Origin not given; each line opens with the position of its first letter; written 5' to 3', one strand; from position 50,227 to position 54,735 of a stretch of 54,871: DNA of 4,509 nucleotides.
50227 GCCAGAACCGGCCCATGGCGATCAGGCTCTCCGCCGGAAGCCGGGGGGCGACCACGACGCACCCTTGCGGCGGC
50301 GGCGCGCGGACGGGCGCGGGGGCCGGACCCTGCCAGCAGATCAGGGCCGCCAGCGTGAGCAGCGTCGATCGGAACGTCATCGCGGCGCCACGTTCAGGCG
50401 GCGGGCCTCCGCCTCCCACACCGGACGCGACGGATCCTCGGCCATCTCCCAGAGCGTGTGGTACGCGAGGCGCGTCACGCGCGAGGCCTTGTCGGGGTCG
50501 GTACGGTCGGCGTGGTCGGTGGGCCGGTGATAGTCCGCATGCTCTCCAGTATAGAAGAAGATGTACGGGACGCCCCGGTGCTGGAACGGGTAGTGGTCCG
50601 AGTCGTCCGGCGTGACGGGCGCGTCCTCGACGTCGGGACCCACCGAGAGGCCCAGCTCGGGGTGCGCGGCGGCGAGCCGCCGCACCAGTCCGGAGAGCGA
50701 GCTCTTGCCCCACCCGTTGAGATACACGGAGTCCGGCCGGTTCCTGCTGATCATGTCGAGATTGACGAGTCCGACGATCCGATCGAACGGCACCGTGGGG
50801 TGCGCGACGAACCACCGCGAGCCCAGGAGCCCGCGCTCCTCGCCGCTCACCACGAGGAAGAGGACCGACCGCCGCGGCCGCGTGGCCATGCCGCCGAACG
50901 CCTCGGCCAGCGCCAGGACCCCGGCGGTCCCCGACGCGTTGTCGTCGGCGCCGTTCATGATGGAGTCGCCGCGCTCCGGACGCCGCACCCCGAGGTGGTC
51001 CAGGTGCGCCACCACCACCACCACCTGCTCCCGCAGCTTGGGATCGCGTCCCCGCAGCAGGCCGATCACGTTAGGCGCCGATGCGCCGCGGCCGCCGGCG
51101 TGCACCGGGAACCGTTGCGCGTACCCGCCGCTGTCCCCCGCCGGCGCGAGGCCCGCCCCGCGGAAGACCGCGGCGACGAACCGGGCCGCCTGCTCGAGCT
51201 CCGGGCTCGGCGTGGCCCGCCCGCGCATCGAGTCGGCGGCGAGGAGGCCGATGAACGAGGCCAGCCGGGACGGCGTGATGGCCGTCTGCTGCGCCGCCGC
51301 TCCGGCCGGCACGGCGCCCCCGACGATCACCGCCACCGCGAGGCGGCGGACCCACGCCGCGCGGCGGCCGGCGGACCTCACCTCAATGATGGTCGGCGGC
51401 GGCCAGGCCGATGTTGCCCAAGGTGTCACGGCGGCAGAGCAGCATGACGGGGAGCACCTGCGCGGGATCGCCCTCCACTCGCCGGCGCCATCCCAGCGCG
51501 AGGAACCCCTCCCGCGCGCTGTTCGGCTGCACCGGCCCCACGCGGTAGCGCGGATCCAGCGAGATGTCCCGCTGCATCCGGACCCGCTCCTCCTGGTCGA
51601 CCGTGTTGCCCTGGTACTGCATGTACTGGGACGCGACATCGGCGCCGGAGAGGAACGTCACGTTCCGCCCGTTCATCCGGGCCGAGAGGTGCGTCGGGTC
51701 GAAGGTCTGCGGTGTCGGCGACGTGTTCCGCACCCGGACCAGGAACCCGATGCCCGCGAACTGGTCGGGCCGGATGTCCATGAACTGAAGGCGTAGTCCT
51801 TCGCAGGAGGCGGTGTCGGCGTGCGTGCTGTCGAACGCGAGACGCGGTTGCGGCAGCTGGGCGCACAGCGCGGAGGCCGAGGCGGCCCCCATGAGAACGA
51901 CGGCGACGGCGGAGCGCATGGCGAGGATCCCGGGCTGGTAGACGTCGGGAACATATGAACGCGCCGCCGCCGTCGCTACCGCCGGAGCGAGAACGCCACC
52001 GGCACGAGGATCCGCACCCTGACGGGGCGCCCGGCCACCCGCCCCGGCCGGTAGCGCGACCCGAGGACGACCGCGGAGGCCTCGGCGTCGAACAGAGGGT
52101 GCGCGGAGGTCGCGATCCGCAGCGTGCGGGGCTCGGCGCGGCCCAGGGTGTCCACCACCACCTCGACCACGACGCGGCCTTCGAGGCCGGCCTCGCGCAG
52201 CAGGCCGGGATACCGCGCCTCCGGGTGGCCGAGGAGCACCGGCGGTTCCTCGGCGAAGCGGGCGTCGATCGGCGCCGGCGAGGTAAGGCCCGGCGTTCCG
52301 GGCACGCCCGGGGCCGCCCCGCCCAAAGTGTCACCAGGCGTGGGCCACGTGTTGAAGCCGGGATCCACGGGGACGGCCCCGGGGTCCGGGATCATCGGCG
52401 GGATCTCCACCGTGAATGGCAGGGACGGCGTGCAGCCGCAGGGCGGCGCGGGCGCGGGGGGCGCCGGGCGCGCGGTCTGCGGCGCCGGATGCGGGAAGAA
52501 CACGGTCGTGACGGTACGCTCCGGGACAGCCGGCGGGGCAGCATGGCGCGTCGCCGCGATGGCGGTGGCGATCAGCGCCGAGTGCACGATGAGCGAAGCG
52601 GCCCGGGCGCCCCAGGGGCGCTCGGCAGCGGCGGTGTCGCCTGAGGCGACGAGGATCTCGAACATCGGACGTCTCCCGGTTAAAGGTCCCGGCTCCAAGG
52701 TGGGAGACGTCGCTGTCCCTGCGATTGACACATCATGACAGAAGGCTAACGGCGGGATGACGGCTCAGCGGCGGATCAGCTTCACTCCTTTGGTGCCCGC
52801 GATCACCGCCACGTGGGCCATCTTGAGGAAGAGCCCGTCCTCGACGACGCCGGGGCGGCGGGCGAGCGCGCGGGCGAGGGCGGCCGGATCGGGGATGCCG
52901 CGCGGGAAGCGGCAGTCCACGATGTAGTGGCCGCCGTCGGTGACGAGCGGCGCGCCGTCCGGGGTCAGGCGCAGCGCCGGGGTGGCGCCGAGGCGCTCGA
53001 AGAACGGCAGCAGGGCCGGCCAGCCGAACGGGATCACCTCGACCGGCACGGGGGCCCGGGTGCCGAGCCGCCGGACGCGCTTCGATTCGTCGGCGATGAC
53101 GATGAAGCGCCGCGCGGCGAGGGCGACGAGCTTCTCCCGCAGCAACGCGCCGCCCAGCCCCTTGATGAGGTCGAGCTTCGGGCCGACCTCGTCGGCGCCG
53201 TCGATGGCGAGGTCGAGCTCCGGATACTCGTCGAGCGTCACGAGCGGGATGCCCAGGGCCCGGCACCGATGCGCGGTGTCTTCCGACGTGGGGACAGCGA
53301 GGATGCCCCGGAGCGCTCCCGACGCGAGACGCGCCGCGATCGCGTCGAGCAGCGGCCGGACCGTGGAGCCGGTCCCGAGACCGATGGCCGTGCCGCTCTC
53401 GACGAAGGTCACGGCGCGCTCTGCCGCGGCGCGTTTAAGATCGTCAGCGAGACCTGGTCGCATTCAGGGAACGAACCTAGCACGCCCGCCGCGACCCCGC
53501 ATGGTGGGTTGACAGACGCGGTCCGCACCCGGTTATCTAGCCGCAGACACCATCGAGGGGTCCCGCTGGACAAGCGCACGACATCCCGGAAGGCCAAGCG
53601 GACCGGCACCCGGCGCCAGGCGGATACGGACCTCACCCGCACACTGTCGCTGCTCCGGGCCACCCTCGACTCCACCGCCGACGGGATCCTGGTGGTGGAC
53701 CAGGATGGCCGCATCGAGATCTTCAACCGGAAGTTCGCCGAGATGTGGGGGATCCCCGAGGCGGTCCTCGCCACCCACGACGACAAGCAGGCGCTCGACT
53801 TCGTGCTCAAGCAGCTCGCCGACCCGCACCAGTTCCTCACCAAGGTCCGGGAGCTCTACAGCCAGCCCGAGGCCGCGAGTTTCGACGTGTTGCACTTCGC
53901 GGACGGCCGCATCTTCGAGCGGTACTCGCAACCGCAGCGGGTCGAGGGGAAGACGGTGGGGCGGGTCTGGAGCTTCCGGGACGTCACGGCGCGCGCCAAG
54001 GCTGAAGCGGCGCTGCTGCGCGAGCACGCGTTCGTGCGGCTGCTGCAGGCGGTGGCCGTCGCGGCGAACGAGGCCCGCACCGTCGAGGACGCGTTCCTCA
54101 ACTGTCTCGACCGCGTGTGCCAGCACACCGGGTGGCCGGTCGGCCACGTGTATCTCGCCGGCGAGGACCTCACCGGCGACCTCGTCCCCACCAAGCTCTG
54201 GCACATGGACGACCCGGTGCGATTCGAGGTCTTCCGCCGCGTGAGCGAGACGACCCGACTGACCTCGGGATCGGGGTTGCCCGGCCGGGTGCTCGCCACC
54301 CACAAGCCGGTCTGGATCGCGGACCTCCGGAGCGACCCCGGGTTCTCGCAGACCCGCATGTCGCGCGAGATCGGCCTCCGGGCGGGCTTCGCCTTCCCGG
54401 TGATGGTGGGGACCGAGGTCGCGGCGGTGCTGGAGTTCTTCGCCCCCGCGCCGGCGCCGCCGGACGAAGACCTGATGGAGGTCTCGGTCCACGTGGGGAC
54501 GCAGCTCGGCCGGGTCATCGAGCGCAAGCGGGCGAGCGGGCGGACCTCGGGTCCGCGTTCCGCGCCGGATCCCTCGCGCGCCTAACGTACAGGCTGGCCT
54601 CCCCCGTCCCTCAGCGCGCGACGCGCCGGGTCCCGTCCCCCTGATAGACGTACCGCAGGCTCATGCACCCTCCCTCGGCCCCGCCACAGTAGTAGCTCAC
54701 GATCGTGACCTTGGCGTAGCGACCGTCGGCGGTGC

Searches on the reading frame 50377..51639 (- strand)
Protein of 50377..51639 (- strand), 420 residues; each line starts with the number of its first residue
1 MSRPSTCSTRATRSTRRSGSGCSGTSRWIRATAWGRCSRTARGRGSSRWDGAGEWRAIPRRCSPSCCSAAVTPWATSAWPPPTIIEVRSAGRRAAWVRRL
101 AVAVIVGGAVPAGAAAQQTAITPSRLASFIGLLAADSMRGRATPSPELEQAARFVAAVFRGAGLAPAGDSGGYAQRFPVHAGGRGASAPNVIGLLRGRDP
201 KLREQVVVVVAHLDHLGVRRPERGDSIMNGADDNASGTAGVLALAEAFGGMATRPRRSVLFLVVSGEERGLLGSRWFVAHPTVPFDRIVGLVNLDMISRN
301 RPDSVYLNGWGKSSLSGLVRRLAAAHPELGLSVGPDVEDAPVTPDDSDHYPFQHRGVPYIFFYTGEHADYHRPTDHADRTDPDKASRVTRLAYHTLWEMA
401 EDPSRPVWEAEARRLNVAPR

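Call 56: search_protein_families(library=pfam, proteins=[window:50377-51639:-], max_evalue=0.0001)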
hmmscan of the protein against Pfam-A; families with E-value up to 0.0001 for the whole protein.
window:50377-51639:- (420 aa): 2 families
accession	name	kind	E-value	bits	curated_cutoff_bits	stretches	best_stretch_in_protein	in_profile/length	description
PF04389.22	Peptidase_M28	-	2.8e-43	148.3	21.3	1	190-394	1-191/193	Peptidase family M28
PF01546.33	Peptidase_M20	-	4.2e-05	24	24.6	0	229-293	31-97/206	Peptidase family M20/M25/M40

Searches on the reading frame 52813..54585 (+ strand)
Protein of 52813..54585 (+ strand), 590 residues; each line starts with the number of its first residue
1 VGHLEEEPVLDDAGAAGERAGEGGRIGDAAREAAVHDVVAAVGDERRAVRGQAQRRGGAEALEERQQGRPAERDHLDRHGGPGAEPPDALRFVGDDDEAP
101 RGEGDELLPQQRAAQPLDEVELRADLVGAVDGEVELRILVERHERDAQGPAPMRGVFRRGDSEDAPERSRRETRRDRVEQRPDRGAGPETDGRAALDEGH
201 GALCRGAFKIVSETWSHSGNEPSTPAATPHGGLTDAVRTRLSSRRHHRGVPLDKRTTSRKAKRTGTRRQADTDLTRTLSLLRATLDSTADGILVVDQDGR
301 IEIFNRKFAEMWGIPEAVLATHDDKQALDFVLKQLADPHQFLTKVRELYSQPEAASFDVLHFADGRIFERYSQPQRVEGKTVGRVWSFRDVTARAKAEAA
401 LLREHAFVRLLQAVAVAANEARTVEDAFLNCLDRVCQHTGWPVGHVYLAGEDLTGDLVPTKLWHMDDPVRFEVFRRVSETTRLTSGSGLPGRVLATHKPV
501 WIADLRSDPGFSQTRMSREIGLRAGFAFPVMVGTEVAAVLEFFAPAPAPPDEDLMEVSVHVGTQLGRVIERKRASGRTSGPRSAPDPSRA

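Call 56: search_protein_families(library=pfam, proteins=[window:52813-54585:+], max_evalue=0.0001)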
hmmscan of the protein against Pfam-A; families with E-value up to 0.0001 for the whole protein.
window:52813-54585:+ (590 aa): 6 families
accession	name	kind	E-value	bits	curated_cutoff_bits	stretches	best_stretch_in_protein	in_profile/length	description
PF13185.12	GAF_2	-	1.2e-12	48.6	28.6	1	421-570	1-136/136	GAF domain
PF12860.13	PAS_7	-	8.4e-09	36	27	1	285-398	1-114/115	PAS fold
PF08448.16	PAS_4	-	3.6e-07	30.8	23.1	1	285-395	1-109/110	PAS fold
PF01590.32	GAF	-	1e-06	29.7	22.4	1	425-567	3-131/133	GAF domain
PF13188.13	PAS_8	-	3.9e-06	27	21.8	1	280-319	2-43/65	PAS domain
PF00989.32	PAS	-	5.2e-05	23.7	22.6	0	281-317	3-39/113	PAS fold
